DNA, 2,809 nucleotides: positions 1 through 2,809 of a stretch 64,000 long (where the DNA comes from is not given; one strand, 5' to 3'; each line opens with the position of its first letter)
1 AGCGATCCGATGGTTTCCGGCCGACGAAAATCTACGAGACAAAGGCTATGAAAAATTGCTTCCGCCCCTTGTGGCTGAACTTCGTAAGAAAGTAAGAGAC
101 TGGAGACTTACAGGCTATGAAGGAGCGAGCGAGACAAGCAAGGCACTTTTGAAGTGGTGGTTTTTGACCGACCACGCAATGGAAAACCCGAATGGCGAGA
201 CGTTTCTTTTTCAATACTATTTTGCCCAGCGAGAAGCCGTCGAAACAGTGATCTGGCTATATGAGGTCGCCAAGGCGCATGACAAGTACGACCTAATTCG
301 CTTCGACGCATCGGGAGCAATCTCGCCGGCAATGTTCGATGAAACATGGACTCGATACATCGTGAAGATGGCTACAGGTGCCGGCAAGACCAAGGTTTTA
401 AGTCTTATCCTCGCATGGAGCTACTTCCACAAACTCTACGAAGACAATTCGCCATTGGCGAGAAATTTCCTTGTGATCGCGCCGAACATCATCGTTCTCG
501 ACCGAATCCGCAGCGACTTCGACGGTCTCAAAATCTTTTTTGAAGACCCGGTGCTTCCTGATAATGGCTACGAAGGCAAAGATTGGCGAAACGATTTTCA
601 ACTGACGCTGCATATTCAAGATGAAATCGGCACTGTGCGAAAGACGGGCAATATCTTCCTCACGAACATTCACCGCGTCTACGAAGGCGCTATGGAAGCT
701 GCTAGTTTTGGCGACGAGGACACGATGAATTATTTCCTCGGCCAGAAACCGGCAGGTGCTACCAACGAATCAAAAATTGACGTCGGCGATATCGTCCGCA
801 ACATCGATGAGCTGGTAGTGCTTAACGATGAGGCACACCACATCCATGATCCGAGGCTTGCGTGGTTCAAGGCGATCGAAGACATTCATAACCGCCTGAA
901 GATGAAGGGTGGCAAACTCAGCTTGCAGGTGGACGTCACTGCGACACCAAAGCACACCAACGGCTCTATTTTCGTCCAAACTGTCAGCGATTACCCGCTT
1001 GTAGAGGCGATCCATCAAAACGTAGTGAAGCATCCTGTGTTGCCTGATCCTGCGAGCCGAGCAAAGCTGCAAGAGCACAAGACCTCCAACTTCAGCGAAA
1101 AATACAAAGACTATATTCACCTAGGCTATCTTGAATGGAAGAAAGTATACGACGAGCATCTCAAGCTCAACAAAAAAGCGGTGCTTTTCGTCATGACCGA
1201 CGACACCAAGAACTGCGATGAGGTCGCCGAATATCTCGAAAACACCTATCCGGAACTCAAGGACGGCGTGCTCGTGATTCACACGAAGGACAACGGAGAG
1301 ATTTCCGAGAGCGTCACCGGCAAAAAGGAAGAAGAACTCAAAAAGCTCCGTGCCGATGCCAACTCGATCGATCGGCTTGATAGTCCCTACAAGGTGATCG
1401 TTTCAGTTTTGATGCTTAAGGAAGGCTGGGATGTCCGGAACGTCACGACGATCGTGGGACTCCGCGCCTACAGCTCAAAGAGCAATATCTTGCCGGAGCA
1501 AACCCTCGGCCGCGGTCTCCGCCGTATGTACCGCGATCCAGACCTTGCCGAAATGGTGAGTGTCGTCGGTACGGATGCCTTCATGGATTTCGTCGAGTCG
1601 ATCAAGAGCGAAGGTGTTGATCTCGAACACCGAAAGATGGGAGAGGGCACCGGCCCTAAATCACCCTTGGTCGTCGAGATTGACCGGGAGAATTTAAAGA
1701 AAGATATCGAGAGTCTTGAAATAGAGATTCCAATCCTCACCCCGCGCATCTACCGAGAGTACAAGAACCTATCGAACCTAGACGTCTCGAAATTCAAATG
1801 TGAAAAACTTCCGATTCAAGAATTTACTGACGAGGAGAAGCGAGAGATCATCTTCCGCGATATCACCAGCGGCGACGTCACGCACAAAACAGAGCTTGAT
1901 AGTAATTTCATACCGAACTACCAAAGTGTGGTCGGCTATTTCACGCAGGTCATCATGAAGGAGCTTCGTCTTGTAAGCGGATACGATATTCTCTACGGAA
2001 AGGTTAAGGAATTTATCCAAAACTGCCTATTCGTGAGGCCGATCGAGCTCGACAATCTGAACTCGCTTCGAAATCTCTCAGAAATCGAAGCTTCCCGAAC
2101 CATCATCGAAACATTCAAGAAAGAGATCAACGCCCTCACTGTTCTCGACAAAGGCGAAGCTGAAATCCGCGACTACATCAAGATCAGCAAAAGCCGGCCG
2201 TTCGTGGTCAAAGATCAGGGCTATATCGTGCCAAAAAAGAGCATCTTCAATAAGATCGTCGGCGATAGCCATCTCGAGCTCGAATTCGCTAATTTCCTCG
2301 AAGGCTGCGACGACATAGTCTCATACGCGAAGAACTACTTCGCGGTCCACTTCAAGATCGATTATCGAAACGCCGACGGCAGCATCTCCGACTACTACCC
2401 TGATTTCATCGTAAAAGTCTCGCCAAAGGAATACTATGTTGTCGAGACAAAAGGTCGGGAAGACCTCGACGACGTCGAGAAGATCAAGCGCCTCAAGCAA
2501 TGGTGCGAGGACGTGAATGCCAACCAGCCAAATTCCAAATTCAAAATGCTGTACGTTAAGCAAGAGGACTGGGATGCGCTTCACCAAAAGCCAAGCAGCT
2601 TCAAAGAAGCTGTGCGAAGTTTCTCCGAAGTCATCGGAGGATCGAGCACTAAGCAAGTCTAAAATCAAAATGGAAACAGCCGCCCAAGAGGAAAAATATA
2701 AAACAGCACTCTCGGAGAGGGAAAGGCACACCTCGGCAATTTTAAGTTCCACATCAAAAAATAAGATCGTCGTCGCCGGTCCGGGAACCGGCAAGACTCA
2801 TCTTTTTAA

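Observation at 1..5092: Tightly packed helicase-helicase-nuclease operon (Res-like SF2 helicase/PD-(D/E)xK, UvrD-like SF1 helicase, Cas4/RecB-like Fe-S nuclease): candidate defence module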

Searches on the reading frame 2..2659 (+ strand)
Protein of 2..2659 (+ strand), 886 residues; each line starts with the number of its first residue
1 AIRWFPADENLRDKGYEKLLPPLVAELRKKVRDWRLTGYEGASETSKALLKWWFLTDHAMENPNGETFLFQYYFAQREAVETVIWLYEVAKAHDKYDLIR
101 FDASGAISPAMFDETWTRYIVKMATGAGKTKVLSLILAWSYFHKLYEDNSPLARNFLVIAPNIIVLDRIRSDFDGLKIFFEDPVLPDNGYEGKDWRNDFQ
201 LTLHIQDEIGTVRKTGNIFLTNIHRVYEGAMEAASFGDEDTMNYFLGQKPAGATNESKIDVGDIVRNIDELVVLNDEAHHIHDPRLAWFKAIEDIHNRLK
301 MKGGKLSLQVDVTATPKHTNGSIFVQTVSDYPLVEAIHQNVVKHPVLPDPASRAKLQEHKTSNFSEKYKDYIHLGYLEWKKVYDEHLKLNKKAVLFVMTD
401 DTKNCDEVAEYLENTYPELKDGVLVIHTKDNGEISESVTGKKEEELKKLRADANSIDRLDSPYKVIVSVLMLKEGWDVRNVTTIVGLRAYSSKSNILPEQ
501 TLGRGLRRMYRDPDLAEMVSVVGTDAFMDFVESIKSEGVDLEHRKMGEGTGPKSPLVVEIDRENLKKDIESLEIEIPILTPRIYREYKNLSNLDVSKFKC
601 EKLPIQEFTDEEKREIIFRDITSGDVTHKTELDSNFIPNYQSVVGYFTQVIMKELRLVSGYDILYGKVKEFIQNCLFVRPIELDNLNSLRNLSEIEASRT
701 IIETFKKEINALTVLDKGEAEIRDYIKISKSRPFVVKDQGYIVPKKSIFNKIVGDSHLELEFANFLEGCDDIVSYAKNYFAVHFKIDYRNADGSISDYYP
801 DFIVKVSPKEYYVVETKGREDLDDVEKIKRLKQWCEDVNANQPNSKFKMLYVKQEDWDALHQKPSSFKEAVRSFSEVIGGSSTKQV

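Call 6: search_protein_families(library=pfam, proteins=[window:2-2659:+], max_evalue=0.01)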
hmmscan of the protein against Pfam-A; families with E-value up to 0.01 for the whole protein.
window:2-2659:+ (886 aa): 2 families
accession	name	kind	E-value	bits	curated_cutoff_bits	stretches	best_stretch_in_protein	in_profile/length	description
PF04851.21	ResIII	-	1e-14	55.2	22.5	1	76-317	8-163/164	Type III restriction enzyme, res subunit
PF19778.5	RE_endonuc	-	6.8e-05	23.1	23.4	1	745-832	1-86/108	Endonuclease domain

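Call 7: search_protein_families(library=padloc, proteins=[window:2-2659:+], max_evalue=0.01)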
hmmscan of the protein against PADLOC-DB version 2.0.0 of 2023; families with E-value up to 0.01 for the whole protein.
window:2-2659:+ (886 aa): 4 families
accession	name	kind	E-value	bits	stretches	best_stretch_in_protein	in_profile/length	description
PDLC03648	REase_III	-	5.6e-21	72.4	2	265-531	128-377/871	Type III restriction enzyme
PDLC03647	REase_III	-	2e-12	44.1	2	436-537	478-585/989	Type III restriction enzyme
PDLC03649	REase_III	-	2.7e-07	26.9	1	380-507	421-537/973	Type III restriction enzyme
PDLC03659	mREase_IV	-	4.1e-05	19.6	1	450-520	498-565/945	Type IV methyl-directed restriction enzyme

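Call 8: search_protein_families(library=ncbifam, proteins=[window:2-2659:+], max_evalue=0.01)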
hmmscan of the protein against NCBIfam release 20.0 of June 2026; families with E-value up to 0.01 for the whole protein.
window:2-2659:+ (886 aa): 2 families
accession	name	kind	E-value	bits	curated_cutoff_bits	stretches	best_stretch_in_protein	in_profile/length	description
NF046055.1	restr_BPTD_3080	equivalog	4.4e-81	273.2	800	2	22-369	69-410/970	BPTD_3080 family restriction endonuclease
NF012027.0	PRK15483.1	equivalog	1.1e-05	23.5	564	1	401-507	438-544/986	type III restriction-modification system endonuclease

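Call 24: find_homologous_proteins(query=window:2-2659:+, max_evalue=1e-20)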
Query window:2-2659:+ (886 aa): 8000 proteins with E <= 1e-20 among 8000 candidates; the best 120 are listed.
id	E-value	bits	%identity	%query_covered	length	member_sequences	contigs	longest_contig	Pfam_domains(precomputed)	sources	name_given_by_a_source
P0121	0.0e+0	1809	89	99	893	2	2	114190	PF19778.6,PF04851.22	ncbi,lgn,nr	ncbi:MAG: DEAD/DEAH box helicase family protein [Candidatus Nomurabacteria bacterium]|nr:DEAD/DEAH b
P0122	0.0e+0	1797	88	99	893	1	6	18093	PF19778.6,PF04851.22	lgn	-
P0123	0.0e+0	1793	88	99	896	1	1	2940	PF19778.6,PF04851.22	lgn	-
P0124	0.0e+0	1792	87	99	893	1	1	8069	PF19778.6,PF04851.22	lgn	-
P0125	0.0e+0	1791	88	99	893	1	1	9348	PF19778.6,PF04851.22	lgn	-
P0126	0.0e+0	1791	88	99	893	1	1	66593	PF19778.6,PF04851.22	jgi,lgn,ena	-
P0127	0.0e+0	1789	88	99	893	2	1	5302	PF19778.6,PF04851.22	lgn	-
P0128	0.0e+0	1789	88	99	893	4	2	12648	PF19778.6,PF04851.22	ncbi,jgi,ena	-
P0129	0.0e+0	1789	88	99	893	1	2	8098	PF19778.6,PF04851.22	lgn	-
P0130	0.0e+0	1786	88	99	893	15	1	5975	PF19778.6,PF04851.22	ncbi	-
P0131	0.0e+0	1782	87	99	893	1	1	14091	PF19778.6,PF04851.22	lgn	-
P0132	0.0e+0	1778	87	99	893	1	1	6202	PF19778.6,PF04851.22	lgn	-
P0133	0.0e+0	1774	86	99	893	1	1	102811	PF19778.6,PF04851.22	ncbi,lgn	-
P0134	0.0e+0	1773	86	99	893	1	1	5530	PF19778.6,PF04851.22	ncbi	-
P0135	0.0e+0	1771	86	99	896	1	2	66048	PF19778.6,PF04851.22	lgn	-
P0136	0.0e+0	1769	87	99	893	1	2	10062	PF19778.6,PF08722.18,PF04851.22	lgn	-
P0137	0.0e+0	1765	86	99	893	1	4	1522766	PF19778.6,PF04851.22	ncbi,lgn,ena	-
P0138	0.0e+0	1762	86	99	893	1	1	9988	PF19778.6,PF08722.18,PF04851.22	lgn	-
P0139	0.0e+0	1761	86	99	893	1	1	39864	PF19778.6,PF04851.22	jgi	jgi:type III restriction enzyme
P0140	0.0e+0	1760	86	99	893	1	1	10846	PF19778.6,PF04851.22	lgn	-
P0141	0.0e+0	1760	86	99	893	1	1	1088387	PF19778.6,PF04851.22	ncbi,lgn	ncbi:MAG: hypothetical protein AMXMBFR16_07430 [Candidatus Uhrbacteria bacterium]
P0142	0.0e+0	1760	87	99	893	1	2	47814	PF19778.6,PF04851.22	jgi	jgi:type III restriction enzyme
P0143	0.0e+0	1758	86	99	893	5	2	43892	PF19778.6,PF04851.22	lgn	-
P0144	0.0e+0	1758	86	99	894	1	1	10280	PF19778.6,PF04851.22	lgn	-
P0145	0.0e+0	1757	86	99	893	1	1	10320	PF19778.6,PF04851.22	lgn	-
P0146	0.0e+0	1756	86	99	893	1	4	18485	PF19778.6,PF04851.22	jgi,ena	-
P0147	0.0e+0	1756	86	99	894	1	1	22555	PF19778.6,PF04851.22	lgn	-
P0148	0.0e+0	1753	86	99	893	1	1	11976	PF19778.6,PF04851.22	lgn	-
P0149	0.0e+0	1752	86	99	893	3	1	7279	PF19778.6,PF04851.22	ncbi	-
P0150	0.0e+0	1751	86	99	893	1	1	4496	PF19778.6,PF04851.22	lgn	-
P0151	0.0e+0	1750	86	99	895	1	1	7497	PF19778.6,PF04851.22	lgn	-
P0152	0.0e+0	1749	85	99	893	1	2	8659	PF19778.6,PF04851.22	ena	-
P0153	0.0e+0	1745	85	99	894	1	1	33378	PF19778.6,PF04851.22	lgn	-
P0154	0.0e+0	1741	85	99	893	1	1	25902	PF19778.6,PF04851.22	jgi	jgi:type III restriction enzyme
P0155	0.0e+0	1741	86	99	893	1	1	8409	PF19778.6,PF04851.22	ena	-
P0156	0.0e+0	1741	86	99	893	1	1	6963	PF19778.6,PF04851.22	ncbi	-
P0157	0.0e+0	1740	85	99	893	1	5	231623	PF19778.6,PF04851.22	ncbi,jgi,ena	ncbi:MAG TPA: DEAD/DEAH box helicase family protein [Candidatus Paceibacterota bacterium]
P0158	0.0e+0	1740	85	99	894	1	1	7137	PF19778.6,PF04851.22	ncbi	-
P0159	0.0e+0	1739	85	99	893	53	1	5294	PF19778.6,PF04851.22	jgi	-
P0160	0.0e+0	1738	85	99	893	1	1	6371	PF19778.6,PF04851.22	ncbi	-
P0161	0.0e+0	1732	85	99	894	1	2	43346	PF19778.6,PF04851.22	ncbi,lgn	-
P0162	0.0e+0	1731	85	99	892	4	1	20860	PF19778.6,PF04851.22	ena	-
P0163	0.0e+0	1729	85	99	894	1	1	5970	PF19778.6,PF04851.22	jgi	-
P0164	0.0e+0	1727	84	99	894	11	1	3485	PF19778.6,PF04851.22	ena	-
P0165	0.0e+0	1724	84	99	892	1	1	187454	PF19778.6,PF04851.22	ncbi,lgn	ncbi:MAG: DEAD/DEAH box helicase family protein [Patescibacteria group bacterium]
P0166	0.0e+0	1723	85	99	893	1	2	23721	PF19778.6,PF04851.22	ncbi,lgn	-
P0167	0.0e+0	1719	84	99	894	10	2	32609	PF19778.6,PF04851.22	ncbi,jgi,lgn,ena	-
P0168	0.0e+0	1719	83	99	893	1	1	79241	PF19778.6,PF04851.22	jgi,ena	-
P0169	0.0e+0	1718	84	99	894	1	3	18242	PF19778.6,PF04851.22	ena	-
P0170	0.0e+0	1717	83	99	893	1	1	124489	PF19778.6,PF04851.22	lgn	-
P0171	0.0e+0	1716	84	99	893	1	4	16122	PF19778.6,PF04851.22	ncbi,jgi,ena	ncbi:MAG TPA: DEAD/DEAH box helicase family protein [Candidatus Paceibacterota bacterium]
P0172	0.0e+0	1716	84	99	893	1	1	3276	PF19778.6,PF04851.22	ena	-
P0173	0.0e+0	1714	84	99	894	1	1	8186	PF19778.6,PF08722.18,PF04851.22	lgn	-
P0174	0.0e+0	1713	84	99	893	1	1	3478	PF19778.6,PF04851.22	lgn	-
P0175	0.0e+0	1711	84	99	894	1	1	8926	PF19778.6,PF04851.22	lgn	-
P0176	0.0e+0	1708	84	99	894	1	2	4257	PF19778.6,PF04851.22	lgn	-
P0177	0.0e+0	1708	84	99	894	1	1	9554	PF19778.6,PF04851.22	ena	-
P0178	0.0e+0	1705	83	99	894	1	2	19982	PF19778.6,PF04851.22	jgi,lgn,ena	-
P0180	0.0e+0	1704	84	99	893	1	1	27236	PF19778.6,PF04851.22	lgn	-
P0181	0.0e+0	1704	83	99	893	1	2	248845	PF19778.6,PF08722.18,PF04851.22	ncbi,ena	-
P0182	0.0e+0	1703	82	99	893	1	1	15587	PF19778.6,PF04851.22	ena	-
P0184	0.0e+0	1700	83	99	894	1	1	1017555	PF19778.6,PF04851.22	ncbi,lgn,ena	-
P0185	0.0e+0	1700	83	99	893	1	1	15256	PF19778.6,PF04851.22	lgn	-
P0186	0.0e+0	1700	84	99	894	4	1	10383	PF19778.6,PF04851.22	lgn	-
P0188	0.0e+0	1699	83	99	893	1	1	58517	PF19778.6,PF08722.18,PF04851.22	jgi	jgi:type III restriction enzyme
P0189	0.0e+0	1697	82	99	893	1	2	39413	PF19778.6,PF04851.22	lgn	-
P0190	0.0e+0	1696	83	99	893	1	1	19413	PF19778.6,PF04851.22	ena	-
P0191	0.0e+0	1695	83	99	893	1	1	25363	PF19778.6,PF08722.18,PF04851.22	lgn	-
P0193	0.0e+0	1693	82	99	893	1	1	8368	PF19778.6,PF08722.18,PF04851.22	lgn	-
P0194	0.0e+0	1693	82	99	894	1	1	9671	PF19778.6,PF04851.22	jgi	-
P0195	0.0e+0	1692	83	99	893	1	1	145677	PF19778.6,PF04851.22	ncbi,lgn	-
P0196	0.0e+0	1690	82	99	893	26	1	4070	PF19778.6,PF04851.22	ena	-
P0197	0.0e+0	1690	82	99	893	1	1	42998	PF19778.6,PF04851.22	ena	-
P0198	0.0e+0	1689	83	99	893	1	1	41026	PF19778.6,PF04851.22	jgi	jgi:type III restriction enzyme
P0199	0.0e+0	1689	82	99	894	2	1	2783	PF19778.6,PF08722.18,PF04851.22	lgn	-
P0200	0.0e+0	1688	83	99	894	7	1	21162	PF19778.6,PF08722.18,PF04851.22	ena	-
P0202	0.0e+0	1686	82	99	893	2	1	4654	PF19778.6,PF04851.22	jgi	jgi:type III restriction enzyme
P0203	0.0e+0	1684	83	99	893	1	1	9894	PF19778.6,PF04851.22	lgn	-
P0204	0.0e+0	1681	82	99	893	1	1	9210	PF19778.6,PF08722.18,PF04851.22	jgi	jgi:type III restriction enzyme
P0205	0.0e+0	1680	82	99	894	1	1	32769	PF19778.6,PF04851.22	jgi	-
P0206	0.0e+0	1679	81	99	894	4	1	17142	PF19778.6,PF04851.22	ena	-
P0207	0.0e+0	1678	82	99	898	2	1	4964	PF19778.6,PF04851.22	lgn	-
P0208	0.0e+0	1678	82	99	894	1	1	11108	PF19778.6,PF04851.22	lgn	-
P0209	0.0e+0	1677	83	99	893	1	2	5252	PF19778.6,PF04851.22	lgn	-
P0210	0.0e+0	1676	81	99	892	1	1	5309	PF19778.6,PF08722.18,PF04851.22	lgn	-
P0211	0.0e+0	1676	82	99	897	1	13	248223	PF08722.18,PF04851.22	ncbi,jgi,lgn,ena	jgi:type III restriction enzyme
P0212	0.0e+0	1675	82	99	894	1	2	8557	PF19778.6,PF04851.22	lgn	-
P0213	0.0e+0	1675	82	99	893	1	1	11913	PF19778.6,PF04851.22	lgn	-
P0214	0.0e+0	1675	82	99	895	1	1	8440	PF19778.6,PF04851.22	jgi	-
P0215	0.0e+0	1674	81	99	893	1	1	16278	PF19778.6,PF08722.18,PF04851.22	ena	-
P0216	0.0e+0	1674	81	99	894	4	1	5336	PF19778.6,PF04851.22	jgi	jgi:Restriction endonuclease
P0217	0.0e+0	1673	81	99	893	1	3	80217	PF19778.6,PF08722.18,PF04851.22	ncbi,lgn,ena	-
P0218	0.0e+0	1673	82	99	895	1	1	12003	PF19778.6,PF04851.22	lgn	-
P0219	0.0e+0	1667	82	99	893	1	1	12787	PF19778.6,PF04851.22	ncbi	-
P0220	0.0e+0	1664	82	99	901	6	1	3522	PF19778.6,PF04851.22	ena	-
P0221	0.0e+0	1659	81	99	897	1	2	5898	PF19778.6,PF04851.22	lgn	-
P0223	0.0e+0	1655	81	99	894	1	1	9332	PF19778.6,PF04851.22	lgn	-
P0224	0.0e+0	1653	81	99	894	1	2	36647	PF19778.6,PF04851.22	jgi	jgi:type III restriction enzyme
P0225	0.0e+0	1652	81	99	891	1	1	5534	PF19778.6,PF04851.22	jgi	jgi:type III restriction enzyme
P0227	0.0e+0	1651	80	99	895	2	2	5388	PF19778.6,PF04851.22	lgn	-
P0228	0.0e+0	1651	81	99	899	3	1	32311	PF19778.6,PF04851.22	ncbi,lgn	-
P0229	0.0e+0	1647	81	99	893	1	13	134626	PF19778.6,PF08722.18,PF04851.22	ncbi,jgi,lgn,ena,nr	ncbi:MAG: type III restriction endonuclease subunit R [Candidatus Zambryskibacteria bacterium RIFCSP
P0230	0.0e+0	1646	80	98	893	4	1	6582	PF19778.6,PF04851.22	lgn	-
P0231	0.0e+0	1646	81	98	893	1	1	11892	PF19778.6,PF08722.18,PF04851.22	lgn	-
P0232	0.0e+0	1644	80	99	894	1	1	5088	PF19778.6,PF04851.22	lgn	-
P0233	0.0e+0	1644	80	98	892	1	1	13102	PF19778.6,PF04851.22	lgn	-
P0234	0.0e+0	1643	81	99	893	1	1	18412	PF19778.6,PF08722.18,PF04851.22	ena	-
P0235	0.0e+0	1643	81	99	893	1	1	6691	PF19778.6,PF08722.18,PF04851.22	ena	-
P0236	0.0e+0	1635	83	95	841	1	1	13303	PF19778.6,PF04851.22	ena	-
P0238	0.0e+0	1631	80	98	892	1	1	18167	PF19778.6,PF04851.22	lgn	-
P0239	0.0e+0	1630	88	91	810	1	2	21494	PF19778.6,PF04851.22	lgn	-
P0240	0.0e+0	1629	80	98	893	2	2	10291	PF19778.6,PF04851.22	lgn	-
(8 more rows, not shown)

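Call 25: find_encoding_contigs(protein=P0121, flank=8000, max_places=3)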
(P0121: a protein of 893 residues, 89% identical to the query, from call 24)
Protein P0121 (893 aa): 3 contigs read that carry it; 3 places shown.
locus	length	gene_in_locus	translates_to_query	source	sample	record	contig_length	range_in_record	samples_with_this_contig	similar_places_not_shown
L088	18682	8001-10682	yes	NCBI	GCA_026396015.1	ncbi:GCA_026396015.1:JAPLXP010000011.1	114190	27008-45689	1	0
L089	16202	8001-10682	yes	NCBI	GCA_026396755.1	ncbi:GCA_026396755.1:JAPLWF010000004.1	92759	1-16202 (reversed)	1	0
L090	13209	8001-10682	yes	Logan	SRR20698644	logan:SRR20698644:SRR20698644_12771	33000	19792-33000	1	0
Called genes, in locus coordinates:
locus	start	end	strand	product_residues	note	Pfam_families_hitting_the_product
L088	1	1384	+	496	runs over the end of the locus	-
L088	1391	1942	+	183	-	-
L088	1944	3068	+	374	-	-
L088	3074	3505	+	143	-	-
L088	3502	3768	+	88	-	-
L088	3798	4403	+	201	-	PF01510:Amidase_2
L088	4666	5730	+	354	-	PF02661:Fic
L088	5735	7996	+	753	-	PF01555:N6_N4_Mtase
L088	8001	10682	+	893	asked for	PF04851:ResIII, PF19778:RE_endonuc (weak)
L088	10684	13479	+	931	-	PF02463:SMC_N, PF13476:AAA_23 (weak), PF13304:AAA_21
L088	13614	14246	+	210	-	PF12705:PDDEXK_1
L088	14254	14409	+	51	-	-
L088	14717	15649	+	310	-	PF00589:Phage_integrase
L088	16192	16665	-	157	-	-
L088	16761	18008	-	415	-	PF00070:Pyr_redox (faint), PF00890:FAD_binding_2, PF01134:GIDA (faint), PF01266:DAO (weak), PF03486:HI0933_like, PF12831:FAD_oxidored, PF13450:NAD_binding_8 (weak), PF22780:HI0933_like_1st, +5 more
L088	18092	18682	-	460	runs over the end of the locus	PF02784:Orn_Arg_deC_N, PF00278:Orn_DAP_Arg_deC (faint)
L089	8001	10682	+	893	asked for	PF04851:ResIII, PF19778:RE_endonuc (weak)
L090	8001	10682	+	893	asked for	PF04851:ResIII, PF19778:RE_endonuc (weak)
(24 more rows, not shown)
